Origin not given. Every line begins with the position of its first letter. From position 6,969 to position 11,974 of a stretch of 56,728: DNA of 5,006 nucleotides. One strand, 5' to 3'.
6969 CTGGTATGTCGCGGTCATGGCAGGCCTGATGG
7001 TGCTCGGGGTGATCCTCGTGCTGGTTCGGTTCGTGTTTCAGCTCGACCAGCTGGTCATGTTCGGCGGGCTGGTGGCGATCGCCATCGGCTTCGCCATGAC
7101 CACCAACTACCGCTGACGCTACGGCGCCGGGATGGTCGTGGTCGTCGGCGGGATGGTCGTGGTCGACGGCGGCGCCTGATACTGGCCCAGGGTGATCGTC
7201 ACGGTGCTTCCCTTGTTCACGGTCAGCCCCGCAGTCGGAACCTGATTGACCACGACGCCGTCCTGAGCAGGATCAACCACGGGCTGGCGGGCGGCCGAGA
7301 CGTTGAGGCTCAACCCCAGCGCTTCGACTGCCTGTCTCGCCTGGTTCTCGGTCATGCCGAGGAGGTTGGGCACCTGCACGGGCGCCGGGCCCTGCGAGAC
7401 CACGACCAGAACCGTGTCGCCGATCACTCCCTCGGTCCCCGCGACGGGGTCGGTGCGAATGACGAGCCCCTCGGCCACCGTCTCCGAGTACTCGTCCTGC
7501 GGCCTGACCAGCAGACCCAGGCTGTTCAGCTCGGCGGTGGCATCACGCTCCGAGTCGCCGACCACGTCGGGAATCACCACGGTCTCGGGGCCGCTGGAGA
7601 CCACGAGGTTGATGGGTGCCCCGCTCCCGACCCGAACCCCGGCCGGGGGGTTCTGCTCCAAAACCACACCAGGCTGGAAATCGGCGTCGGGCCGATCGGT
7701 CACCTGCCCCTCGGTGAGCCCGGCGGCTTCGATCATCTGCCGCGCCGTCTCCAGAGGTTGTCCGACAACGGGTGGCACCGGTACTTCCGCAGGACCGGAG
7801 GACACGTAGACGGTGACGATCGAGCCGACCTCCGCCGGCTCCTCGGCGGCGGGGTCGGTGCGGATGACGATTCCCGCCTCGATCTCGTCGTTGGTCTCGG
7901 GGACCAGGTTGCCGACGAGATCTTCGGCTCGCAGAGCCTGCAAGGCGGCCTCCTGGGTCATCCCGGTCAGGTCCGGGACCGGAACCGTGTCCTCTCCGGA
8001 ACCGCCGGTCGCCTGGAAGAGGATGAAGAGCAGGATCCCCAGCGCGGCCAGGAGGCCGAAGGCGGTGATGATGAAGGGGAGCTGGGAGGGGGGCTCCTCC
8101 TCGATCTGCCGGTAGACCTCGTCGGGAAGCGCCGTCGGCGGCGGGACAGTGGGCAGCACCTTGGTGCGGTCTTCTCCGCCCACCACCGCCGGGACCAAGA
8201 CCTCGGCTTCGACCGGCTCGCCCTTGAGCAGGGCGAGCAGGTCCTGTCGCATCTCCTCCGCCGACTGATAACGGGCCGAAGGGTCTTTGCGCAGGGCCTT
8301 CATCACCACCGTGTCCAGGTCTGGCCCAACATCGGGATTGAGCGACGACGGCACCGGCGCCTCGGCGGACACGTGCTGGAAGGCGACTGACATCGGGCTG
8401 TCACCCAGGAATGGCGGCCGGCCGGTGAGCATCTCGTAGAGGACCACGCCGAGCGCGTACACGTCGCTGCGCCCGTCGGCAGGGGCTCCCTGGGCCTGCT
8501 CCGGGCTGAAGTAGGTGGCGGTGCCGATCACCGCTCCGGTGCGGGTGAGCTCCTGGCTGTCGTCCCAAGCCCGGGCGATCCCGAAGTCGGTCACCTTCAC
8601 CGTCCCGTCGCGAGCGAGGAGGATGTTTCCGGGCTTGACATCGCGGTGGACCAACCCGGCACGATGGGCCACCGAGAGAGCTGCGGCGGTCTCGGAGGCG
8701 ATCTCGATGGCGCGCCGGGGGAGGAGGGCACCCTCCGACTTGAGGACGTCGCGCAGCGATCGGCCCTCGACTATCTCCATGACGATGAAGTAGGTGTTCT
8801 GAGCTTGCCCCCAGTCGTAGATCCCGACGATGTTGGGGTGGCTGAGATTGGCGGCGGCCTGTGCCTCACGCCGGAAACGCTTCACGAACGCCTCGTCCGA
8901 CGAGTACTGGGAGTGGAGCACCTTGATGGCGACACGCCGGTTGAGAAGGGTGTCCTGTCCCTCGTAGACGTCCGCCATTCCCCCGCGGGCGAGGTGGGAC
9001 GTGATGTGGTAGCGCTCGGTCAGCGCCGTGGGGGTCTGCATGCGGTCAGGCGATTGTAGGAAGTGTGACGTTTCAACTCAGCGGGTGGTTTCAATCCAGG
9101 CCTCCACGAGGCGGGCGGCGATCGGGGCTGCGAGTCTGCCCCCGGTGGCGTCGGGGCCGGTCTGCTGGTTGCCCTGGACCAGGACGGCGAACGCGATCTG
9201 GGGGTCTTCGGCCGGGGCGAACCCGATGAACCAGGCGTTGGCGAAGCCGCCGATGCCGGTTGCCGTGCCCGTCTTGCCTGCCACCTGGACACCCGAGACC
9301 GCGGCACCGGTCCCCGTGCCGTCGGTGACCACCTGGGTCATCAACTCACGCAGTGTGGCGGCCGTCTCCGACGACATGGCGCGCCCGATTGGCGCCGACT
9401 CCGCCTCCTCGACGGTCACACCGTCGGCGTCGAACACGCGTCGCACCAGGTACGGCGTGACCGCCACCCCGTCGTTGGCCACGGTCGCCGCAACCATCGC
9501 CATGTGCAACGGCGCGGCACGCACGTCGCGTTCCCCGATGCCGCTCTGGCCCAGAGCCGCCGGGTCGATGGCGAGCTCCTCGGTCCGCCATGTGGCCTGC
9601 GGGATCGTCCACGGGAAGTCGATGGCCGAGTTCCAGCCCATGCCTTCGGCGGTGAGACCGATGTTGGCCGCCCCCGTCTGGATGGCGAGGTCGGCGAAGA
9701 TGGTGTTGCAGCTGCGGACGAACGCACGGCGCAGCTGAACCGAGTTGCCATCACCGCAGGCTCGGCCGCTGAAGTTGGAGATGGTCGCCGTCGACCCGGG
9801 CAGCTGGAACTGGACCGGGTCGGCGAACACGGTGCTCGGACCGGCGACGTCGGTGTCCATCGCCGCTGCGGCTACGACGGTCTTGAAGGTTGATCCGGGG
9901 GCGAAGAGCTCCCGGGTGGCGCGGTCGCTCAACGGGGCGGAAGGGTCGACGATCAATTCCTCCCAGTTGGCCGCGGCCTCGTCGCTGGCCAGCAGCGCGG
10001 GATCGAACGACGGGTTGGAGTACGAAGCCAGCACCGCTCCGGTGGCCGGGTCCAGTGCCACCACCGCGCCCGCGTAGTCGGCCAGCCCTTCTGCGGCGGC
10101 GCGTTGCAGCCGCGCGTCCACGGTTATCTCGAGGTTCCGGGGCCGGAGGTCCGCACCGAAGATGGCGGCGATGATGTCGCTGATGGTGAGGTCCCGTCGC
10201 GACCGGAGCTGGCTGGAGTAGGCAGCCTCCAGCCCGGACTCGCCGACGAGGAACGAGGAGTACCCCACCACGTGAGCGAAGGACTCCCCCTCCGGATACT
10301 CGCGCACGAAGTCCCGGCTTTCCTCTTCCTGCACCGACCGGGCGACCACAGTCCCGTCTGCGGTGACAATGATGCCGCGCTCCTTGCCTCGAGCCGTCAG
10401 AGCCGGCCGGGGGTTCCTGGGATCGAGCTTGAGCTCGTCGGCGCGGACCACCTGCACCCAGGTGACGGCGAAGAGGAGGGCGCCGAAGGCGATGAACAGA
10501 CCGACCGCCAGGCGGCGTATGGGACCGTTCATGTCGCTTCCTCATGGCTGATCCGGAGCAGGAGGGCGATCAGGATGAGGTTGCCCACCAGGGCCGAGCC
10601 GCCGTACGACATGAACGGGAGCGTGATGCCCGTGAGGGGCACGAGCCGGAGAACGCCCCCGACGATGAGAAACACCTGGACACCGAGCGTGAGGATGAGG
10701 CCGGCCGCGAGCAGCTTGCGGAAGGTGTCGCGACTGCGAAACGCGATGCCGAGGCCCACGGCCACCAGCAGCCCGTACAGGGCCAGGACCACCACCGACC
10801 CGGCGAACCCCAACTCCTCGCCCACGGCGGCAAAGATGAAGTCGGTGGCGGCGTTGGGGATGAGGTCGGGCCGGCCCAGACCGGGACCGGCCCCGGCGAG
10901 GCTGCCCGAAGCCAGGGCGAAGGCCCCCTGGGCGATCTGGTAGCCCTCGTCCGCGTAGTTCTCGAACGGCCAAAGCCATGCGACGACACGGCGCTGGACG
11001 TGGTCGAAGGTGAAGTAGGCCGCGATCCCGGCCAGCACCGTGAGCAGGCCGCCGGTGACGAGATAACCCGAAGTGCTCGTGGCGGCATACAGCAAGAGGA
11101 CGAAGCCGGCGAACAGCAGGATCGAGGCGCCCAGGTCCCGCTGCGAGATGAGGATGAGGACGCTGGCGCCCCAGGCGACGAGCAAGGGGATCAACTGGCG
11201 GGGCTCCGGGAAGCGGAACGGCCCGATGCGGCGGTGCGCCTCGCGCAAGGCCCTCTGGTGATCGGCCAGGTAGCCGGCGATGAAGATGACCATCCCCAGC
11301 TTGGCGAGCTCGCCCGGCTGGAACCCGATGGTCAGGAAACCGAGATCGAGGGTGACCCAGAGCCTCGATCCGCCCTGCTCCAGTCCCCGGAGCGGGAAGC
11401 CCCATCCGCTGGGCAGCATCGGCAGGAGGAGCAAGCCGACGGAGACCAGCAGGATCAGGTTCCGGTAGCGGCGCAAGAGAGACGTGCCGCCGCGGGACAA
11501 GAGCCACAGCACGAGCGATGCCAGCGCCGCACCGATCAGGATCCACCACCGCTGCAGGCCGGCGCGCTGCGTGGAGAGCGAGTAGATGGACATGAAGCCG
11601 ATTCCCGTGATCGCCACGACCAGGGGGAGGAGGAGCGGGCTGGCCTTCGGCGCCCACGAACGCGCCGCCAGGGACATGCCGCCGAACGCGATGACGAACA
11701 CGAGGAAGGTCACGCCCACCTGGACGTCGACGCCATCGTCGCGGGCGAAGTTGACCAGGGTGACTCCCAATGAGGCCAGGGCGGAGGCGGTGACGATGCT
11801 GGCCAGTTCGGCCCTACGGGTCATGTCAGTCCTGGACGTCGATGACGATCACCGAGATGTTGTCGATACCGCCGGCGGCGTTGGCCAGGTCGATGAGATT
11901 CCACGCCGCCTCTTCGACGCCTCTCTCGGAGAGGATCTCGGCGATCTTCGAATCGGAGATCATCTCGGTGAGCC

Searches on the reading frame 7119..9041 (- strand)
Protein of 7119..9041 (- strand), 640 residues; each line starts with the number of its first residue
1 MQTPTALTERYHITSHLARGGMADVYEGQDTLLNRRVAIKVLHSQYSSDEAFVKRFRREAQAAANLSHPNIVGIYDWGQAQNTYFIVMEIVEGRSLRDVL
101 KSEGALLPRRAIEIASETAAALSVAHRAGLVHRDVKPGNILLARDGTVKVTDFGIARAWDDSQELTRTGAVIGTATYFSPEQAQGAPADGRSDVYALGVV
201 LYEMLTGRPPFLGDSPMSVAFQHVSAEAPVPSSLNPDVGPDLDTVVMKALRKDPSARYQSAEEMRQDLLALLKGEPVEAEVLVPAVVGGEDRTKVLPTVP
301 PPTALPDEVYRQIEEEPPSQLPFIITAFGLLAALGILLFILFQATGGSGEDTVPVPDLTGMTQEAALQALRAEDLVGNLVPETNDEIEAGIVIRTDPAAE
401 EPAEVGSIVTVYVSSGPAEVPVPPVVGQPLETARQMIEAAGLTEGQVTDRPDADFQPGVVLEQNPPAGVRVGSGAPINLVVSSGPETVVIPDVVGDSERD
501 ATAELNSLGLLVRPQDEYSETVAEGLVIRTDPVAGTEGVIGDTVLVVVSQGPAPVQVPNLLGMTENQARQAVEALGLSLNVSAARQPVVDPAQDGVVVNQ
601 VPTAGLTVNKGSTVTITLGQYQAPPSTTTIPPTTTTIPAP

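Call 28: search_protein_families(library=pfam, proteins=[window:7119-9041:-], max_evalue=0.0001)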
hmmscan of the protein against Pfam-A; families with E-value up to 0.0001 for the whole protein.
window:7119-9041:- (640 aa): 5 families
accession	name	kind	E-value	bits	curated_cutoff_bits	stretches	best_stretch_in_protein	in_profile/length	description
PF03793.24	PASTA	-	1.6e-53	178.9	23.2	4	555-619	1-63/64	PASTA domain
PF00069.31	Pkinase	-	5.3e-52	177.2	31.7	1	11-264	1-258/263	Protein kinase domain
PF07714.23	PK_Tyr_Ser-Thr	-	1.1e-36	126.9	23.1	1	13-259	3-250/258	Protein tyrosine and serine/threonine kinase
PF03109.22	ABC1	-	2.2e-08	34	22.9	1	52-163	116-221/244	ABC1 atypical kinase-like domain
PF01636.29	APH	-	1.8e-05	25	23.2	0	115-160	155-201/239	Phosphotransferase enzyme family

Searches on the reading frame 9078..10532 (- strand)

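Call 28: search_protein_families(library=pfam, proteins=[window:9078-10532:-], max_evalue=0.0001)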
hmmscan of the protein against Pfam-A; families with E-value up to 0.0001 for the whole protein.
window:9078-10532:- (484 aa): 2 families
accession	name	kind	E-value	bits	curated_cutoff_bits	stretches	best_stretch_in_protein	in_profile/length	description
PF00905.27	Transpeptidase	-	5.5e-57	193.7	22.1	1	155-476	1-298/299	Penicillin binding protein transpeptidase domain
PF21922.1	PBP_dimer_2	-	2.5e-16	60.1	27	1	52-126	1-75/83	Penicillin binding protein A dimerisation domain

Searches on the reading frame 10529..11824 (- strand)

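Call 28: search_protein_families(library=pfam, proteins=[window:10529-11824:-], max_evalue=0.0001)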
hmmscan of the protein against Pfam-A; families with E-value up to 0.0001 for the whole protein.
window:10529-11824:- (431 aa): 1 family
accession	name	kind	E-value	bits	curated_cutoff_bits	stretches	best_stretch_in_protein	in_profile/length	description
PF01098.24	FTSW_RODA_SPOVE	-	3.9e-68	230.5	26.4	1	65-429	3-354/356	Cell cycle protein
